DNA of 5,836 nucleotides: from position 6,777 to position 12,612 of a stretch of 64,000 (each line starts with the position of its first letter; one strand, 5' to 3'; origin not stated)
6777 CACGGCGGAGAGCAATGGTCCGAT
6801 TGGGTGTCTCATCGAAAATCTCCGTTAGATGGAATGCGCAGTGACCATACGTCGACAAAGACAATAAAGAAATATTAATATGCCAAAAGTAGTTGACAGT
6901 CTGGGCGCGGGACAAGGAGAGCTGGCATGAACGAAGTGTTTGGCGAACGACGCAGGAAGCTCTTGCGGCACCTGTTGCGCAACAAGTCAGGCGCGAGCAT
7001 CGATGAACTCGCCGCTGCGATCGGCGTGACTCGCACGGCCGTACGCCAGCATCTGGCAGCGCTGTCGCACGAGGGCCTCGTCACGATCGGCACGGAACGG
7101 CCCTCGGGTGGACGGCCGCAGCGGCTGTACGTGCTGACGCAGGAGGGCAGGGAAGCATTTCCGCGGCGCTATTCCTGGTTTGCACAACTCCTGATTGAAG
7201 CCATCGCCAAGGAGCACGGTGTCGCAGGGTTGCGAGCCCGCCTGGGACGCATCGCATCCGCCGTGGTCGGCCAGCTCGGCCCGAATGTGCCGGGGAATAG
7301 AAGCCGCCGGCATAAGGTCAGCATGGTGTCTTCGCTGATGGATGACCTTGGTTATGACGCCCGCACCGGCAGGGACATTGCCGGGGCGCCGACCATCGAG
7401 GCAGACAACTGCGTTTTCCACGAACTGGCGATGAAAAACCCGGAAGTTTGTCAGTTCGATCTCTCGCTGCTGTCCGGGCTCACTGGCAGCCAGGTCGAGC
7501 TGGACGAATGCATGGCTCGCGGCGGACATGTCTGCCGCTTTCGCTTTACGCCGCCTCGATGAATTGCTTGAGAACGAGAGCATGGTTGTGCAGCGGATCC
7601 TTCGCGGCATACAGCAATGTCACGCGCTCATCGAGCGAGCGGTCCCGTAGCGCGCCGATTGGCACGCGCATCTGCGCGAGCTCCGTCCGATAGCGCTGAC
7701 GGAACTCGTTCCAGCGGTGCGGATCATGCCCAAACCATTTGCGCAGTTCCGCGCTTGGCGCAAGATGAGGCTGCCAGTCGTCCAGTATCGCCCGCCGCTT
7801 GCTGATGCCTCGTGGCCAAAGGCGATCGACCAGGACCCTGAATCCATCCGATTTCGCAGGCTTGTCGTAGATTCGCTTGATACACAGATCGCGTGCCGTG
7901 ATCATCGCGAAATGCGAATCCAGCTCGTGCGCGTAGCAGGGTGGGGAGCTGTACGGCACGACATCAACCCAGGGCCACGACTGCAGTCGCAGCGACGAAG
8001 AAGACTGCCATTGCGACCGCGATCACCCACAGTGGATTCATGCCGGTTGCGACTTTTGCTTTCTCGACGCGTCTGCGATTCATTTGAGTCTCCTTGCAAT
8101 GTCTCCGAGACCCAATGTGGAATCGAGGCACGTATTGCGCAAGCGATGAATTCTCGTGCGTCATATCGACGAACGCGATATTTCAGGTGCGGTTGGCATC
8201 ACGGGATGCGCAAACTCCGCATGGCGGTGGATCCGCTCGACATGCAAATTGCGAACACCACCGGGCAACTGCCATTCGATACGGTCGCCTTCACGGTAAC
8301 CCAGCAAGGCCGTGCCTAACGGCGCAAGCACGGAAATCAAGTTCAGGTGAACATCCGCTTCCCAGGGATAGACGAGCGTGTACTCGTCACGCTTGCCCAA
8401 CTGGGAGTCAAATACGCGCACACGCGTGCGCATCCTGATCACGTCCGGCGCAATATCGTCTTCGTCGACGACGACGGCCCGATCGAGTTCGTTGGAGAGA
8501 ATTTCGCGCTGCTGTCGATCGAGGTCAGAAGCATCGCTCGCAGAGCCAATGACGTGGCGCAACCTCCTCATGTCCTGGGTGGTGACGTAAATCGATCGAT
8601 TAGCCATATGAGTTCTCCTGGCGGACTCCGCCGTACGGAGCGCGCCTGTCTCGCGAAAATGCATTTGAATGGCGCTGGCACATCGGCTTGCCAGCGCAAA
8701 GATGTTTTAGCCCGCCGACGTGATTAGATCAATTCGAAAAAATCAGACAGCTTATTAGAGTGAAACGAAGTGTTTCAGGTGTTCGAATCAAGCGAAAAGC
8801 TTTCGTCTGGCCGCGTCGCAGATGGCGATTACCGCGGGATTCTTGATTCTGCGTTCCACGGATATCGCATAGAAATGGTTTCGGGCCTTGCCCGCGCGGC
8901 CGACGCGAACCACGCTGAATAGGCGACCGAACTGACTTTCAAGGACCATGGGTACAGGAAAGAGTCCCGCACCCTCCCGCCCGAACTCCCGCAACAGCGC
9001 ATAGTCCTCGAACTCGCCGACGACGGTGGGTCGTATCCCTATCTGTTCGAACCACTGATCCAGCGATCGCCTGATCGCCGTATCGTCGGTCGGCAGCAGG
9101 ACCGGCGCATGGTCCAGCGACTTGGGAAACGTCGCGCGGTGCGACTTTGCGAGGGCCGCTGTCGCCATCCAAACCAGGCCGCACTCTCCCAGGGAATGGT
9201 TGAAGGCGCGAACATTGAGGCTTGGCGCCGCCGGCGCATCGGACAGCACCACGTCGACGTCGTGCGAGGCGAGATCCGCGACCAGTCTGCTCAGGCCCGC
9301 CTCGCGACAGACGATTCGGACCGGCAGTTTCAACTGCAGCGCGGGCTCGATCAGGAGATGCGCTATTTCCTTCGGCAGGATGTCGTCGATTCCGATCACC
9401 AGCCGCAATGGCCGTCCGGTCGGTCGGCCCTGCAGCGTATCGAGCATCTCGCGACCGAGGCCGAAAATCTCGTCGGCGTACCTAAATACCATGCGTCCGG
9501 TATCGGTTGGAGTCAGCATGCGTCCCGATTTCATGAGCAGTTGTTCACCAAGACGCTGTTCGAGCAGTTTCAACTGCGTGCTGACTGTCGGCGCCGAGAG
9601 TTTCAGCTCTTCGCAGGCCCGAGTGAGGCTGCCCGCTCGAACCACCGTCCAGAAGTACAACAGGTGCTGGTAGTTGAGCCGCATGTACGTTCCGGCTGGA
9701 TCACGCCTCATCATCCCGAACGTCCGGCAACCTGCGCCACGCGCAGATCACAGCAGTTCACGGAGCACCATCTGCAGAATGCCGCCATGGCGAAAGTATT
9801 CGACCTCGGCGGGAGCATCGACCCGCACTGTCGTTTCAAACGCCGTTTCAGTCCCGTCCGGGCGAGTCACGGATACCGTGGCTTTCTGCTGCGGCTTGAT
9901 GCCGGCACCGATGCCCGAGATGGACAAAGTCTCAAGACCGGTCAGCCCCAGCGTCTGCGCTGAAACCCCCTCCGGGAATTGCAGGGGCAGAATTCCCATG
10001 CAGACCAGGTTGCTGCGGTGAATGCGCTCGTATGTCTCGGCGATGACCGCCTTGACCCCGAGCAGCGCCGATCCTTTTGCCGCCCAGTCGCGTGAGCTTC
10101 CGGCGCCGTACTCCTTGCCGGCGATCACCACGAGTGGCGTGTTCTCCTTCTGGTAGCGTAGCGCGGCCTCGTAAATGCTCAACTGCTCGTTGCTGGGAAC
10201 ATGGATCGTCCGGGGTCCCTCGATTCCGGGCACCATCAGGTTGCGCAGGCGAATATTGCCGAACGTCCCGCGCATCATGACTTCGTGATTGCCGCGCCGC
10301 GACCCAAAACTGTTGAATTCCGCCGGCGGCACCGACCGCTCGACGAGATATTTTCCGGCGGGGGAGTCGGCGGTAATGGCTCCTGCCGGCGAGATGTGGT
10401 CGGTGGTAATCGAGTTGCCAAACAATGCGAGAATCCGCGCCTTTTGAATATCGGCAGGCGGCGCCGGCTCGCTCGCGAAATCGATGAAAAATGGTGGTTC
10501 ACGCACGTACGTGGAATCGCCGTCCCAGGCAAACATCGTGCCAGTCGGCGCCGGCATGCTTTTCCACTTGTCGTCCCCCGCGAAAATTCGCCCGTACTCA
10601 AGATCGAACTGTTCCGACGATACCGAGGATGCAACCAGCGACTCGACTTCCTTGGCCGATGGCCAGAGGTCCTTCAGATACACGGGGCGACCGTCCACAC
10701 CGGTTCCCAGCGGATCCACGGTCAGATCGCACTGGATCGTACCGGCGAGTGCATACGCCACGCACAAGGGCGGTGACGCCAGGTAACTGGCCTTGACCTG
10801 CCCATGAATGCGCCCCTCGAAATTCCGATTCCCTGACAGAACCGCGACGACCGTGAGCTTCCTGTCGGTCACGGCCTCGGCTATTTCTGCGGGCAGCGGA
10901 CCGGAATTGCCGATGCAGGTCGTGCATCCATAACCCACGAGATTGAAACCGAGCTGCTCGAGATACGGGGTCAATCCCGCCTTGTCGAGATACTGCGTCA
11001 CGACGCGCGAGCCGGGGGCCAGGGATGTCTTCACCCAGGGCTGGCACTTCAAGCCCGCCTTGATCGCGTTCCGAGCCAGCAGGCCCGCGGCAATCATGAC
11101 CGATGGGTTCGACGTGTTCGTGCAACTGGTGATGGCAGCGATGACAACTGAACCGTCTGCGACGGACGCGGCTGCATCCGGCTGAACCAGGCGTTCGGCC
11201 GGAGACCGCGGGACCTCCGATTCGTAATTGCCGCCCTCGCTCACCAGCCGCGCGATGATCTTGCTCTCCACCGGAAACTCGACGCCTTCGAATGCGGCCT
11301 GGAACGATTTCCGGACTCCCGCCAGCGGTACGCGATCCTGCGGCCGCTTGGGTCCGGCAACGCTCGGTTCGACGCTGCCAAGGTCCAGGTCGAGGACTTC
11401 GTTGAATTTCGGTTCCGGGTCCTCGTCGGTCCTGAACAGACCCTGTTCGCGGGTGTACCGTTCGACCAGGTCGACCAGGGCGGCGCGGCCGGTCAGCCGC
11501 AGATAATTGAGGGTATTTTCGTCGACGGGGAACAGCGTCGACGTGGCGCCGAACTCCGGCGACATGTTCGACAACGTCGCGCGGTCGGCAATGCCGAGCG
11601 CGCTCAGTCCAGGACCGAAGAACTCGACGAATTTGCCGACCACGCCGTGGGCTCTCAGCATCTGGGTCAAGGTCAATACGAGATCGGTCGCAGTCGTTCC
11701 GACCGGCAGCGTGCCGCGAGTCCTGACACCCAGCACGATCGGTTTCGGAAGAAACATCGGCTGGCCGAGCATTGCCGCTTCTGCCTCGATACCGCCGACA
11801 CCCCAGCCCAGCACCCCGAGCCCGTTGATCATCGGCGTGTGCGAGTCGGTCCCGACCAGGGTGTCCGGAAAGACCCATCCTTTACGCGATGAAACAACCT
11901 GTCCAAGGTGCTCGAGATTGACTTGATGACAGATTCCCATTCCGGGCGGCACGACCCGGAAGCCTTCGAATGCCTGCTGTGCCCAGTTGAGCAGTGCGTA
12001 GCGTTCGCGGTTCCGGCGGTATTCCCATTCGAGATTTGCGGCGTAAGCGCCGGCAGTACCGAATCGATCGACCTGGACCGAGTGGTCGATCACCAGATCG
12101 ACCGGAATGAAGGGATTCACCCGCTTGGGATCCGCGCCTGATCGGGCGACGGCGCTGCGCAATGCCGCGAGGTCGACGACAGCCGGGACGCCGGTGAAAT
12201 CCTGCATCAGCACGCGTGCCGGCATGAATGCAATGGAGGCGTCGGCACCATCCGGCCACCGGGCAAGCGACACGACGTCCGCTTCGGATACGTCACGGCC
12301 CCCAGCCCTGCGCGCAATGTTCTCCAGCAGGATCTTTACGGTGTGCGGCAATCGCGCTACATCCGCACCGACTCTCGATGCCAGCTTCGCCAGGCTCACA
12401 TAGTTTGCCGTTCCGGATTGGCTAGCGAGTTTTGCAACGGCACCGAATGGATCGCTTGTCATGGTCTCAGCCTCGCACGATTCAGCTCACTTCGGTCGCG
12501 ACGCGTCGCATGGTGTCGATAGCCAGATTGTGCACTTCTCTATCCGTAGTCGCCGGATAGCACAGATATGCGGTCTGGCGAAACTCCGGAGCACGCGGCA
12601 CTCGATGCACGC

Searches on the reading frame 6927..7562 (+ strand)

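Call 8: search_protein_families(library=pfam, proteins=[window:6927-7562:+], max_evalue=0.01)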
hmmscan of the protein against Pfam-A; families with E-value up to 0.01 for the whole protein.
window:6927-7562:+ (211 aa): 25 families
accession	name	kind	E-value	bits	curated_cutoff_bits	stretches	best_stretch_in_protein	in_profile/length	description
PF08279.18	HTH_11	-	5e-09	36.3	25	1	8-57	1-49/55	HTH domain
PF13412.12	HTH_24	-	6.2e-08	32.5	21.9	1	8-53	4-48/48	Winged helix-turn-helix DNA-binding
PF01022.26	HTH_5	-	2.3e-07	31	22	1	7-53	2-46/47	Bacterial regulatory protein, arsR family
PF13601.12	HTH_34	-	2.4e-07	31.2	27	1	15-88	7-79/80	Winged helix DNA-binding domain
PF12840.13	HTH_20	-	2.6e-06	27.8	27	1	9-53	6-49/51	Helix-turn-helix domain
PF09339.16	HTH_IclR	-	5.8e-06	26.4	22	1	11-53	7-49/52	IclR helix-turn-helix domain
PF25212.1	HVO_A0114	-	4.6e-05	23.6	27.6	1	2-57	17-71/84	HVO_A0114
PF00392.27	GntR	-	5.2e-05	23.3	27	1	25-54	27-56/64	Bacterial regulatory proteins, gntR family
PF03551.20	PadR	-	5.8e-05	23.4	27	1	34-78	29-73/75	Transcriptional regulator PadR-like family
PF08221.17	HTH_9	-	8.8e-05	23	23.4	1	3-53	9-58/62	RNA polymerase III subunit RPC82 helix-turn-helix domain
PF13551.12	HTH_29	-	0.00012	22.5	28.1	1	17-66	6-55/64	Winged helix-turn helix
PF11994.14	DUF3489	-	0.00023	21.6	29.5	1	13-61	12-61/68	Protein of unknown function (DUF3489)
PF12802.13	MarR_2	-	0.00024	21.6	27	1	12-55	10-53/61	MarR family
PF18546.6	MetOD1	-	0.0003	21.3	23.8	1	131-207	61-141/142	Methanogen output domain 1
PF13404.12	HTH_AsnC-type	-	0.00034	20.8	27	1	10-45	6-40/42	AsnC-type helix-turn-helix domain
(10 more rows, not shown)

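Call 21: search_protein_families(library=ncbifam, proteins=[window:6927-7562:+], max_evalue=0.01)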
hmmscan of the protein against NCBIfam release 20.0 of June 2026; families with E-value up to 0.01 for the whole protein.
window:6927-7562:+ (211 aa): 22 families
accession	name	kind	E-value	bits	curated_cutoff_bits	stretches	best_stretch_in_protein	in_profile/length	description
TIGR02702.1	SufR_cyano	equivalog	1e-16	61.2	178.8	1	10-205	4-206/208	iron-sulfur cluster biosynthesis transcriptional regulator SufR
NF033788.1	HTH_metalloreg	subfamily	1.4e-07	31.2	55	1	7-53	11-56/77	metalloregulator ArsR/SmtB family transcription factor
NF033545.0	transpos_IS630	equivalog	7.5e-06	25.6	100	1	14-109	4-104/299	IS630 family transposase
NF040939.2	trans_reg_lrs14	equivalog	8.2e-06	25.8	90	1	11-71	25-86/103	Lrs14 family HTH-type transcriptional regulator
NF053602.1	Phr_regulator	exception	4.6e-05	23.1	320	1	6-72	10-75/191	heat shock transcription regulator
NF053606.1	Sta1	subfamily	0.00011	22.2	80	1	10-70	23-83/100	Sta1 family transcriptional regulator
NF041397.1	TranRegGlpR_Halo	equivalog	0.00017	21.3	300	1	7-52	4-49/253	HTH-type transcriptional regulator GlpR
TIGR03879.1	near_KaiC_dom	domain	0.00069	20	65.1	1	17-48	30-61/91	probable regulatory domain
NF053660.1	ORF80_fam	equivalog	0.00071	19.4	95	1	16-72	10-65/70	ORF80 family leucine zipper DNA-binding protein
TIGR04176.1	MarR_EPS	equivalog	0.0015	18.6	88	1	9-75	6-71/105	MarR family EPS-associated transcriptional regulator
TIGR01884.1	cas_HTH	subfamily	0.0015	18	60.2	1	11-59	146-193/202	CRISPR-associated CARF protein Csa3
NF053755.1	MsvR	equivalog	0.0038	16.9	220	0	9-56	15-60/236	transcriptional factor MsvR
NF008850.0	PRK11886.1-5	equivalog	0.0042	16.3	489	1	7-51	6-49/320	bifunctional biotin--[acetyl-CoA-carboxylase] ligase/biotin operon repressor BirA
TIGR02431.1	pcaR_pcaU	subfamily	0.005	16.2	284.75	1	12-53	14-55/248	beta-ketoadipate pathway transcriptional regulators, PcaR/PcaU/PobR family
NF033789.1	repress_SdpR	subfamily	0.0055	16.6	100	1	8-53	9-52/79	autorepressor SdpR family transcription factor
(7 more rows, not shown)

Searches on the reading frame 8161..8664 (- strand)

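Call 8: search_protein_families(library=pfam, proteins=[window:8161-8664:-], max_evalue=0.01)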
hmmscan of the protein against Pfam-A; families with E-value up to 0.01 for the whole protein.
window:8161-8664:- (167 aa): 2 families
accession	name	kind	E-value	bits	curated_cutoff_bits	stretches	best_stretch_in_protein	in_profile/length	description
PF01272.25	GreA_GreB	-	4e-21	75.2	26.9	1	74-146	4-76/77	Transcription elongation factor, GreA/GreB, C-term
PF14760.11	Rnk_N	-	5e-08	33.7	23.7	1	23-66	1-41/41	Rnk N-terminus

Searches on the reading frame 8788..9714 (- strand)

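Call 8: search_protein_families(library=pfam, proteins=[window:8788-9714:-], max_evalue=0.01)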
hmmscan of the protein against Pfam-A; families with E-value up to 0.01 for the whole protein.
window:8788-9714:- (308 aa): 2 families
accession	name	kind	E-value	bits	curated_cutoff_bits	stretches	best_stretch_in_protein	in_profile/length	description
PF00126.33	HTH_1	-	1.5e-17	63.7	26.6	1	16-74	2-60/60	Bacterial regulatory helix-turn-helix protein, lysR family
PF03466.25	LysR_substrate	-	8.2e-14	51.9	28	1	104-304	7-206/209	LysR substrate binding domain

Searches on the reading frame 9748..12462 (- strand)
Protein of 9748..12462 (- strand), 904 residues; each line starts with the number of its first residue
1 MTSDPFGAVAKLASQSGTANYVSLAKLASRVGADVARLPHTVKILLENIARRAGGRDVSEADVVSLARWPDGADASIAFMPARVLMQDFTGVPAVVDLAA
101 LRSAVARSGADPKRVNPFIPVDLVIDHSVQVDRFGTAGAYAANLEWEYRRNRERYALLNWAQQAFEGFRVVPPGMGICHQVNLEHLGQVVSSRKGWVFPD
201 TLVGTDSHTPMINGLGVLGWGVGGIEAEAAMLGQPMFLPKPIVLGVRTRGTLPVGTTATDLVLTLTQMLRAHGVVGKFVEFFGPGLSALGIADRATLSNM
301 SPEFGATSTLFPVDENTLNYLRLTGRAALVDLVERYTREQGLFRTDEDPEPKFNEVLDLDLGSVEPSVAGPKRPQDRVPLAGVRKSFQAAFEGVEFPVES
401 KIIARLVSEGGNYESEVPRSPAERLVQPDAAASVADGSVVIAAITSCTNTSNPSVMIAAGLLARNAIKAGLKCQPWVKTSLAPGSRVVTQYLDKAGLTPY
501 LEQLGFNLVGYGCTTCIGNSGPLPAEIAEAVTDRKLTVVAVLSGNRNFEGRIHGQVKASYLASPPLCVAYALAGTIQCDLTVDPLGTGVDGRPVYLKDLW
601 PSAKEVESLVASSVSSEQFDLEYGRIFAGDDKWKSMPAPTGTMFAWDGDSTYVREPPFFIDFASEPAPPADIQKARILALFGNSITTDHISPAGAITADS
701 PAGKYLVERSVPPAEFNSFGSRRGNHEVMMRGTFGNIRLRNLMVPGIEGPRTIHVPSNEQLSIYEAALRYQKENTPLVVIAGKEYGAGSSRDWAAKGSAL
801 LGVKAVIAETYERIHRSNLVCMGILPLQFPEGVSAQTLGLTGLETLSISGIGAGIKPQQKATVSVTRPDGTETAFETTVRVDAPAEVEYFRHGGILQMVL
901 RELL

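Call 8: search_protein_families(library=pfam, proteins=[window:9748-12462:-], max_evalue=0.01)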
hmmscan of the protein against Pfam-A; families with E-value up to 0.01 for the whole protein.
window:9748-12462:- (904 aa): 2 families
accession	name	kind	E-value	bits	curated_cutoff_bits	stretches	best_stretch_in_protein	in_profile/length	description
PF00330.25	Aconitase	-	1.7e-160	535.4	28.7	1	74-574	13-463/463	Aconitase family (aconitate hydratase)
PF00694.25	Aconitase_C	-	1.2e-39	136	22.8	1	704-831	3-130/131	Aconitase C-terminal domain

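Call 23: find_related_loci(query=window:9748-12462:-, collection=metagenome_contigs, flank=10000)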
Query window:9748-12462:- (904 aa) in metagenome_contigs; peptide patterns used: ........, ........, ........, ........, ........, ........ (x = any residue, [..] = any of these).
128 stretches matched a pattern; 79 encode a relative of the query (tblastn E <= 1e-3); 79 distinct loci.
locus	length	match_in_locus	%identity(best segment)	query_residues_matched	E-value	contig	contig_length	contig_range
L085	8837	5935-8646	85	1-904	0e+0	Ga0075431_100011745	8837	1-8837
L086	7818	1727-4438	85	1-904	0e+0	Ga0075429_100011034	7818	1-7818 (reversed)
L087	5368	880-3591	86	1-904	0e+0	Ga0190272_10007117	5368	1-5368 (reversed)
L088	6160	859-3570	85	1-904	0e+0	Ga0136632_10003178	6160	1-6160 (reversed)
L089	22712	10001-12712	84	1-904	0e+0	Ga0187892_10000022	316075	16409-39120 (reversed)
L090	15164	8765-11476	84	1-904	0e+0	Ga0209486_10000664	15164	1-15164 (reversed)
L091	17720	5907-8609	83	4-904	0e+0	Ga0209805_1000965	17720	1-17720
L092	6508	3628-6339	81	1-904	0e+0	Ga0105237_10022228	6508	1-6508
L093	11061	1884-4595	81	1-904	0e+0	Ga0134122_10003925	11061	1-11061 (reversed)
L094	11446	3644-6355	80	1-904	0e+0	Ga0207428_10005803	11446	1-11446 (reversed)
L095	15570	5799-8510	80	1-904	0e+0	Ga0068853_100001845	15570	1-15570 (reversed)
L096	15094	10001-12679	82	12-904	0e+0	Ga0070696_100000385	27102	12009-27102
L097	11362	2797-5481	81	10-904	0e+0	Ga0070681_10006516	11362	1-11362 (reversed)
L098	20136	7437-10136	81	4-904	0e+0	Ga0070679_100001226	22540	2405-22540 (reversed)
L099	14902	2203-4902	81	4-904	0e+0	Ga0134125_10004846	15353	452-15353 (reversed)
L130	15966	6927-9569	57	1-903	0e+0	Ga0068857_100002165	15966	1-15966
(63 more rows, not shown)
